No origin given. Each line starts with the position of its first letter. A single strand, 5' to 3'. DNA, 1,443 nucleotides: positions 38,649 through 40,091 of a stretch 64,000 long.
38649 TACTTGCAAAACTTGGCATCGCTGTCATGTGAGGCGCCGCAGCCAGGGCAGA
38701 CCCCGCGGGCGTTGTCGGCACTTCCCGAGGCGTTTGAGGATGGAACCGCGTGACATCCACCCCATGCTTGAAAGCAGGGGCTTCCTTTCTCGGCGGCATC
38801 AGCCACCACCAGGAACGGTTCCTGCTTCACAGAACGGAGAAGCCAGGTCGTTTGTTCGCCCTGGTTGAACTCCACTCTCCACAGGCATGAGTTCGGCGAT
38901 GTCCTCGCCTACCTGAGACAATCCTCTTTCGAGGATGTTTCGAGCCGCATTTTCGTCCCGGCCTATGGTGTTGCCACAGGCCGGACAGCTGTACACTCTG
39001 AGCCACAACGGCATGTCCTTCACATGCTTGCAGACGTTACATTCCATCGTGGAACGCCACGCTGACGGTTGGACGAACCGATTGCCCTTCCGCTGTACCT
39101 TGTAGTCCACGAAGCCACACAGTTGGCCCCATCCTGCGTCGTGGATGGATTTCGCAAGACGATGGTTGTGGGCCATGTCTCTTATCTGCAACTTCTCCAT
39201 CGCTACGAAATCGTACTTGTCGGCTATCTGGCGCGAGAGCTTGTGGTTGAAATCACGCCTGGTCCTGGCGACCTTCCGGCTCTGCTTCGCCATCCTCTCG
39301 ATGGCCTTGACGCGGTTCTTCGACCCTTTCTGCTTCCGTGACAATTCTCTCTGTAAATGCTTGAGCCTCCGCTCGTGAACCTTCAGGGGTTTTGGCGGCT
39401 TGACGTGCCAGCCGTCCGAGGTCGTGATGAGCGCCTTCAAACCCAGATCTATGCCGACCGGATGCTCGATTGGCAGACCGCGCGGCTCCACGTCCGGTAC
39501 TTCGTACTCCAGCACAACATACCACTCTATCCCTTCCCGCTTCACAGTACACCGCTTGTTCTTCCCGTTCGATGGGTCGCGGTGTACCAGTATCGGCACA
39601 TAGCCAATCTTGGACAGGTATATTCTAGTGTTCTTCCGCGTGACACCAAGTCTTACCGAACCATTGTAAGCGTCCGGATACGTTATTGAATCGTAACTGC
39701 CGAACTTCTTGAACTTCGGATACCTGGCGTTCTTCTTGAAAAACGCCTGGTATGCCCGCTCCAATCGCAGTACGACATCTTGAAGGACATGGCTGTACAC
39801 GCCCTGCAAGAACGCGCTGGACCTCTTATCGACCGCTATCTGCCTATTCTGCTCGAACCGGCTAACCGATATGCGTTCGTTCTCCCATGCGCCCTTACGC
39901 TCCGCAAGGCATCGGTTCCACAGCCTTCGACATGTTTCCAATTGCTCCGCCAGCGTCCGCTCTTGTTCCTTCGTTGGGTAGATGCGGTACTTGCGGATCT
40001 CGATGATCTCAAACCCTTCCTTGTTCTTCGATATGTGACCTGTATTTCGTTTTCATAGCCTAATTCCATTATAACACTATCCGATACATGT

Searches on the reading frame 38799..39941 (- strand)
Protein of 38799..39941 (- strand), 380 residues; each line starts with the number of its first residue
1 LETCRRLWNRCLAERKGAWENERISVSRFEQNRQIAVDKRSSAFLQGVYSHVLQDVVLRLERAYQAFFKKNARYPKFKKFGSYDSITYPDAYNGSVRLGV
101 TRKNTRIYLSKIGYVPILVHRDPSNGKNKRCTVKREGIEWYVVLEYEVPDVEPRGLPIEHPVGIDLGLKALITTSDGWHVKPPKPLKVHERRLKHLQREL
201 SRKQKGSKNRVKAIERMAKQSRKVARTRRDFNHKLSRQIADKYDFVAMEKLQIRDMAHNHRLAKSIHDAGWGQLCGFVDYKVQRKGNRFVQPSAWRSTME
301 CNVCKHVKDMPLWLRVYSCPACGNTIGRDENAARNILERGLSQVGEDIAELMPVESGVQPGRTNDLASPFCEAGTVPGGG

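Call 79: search_protein_families(library=pfam, proteins=[window:38799-39941:-], max_evalue=0.001)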
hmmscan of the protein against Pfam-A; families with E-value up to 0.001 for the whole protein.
window:38799-39941:- (380 aa): 2 families
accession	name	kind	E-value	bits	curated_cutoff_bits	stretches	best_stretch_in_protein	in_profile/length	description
PF01385.25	OrfB_IS605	-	8.3e-25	87.8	30.5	1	146-258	4-118/120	Probable transposase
PF07282.18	Cas12f1-like_TNB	-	3.8e-15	56.2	26.3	1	271-336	1-60/60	Cas12f1-like, TNB domain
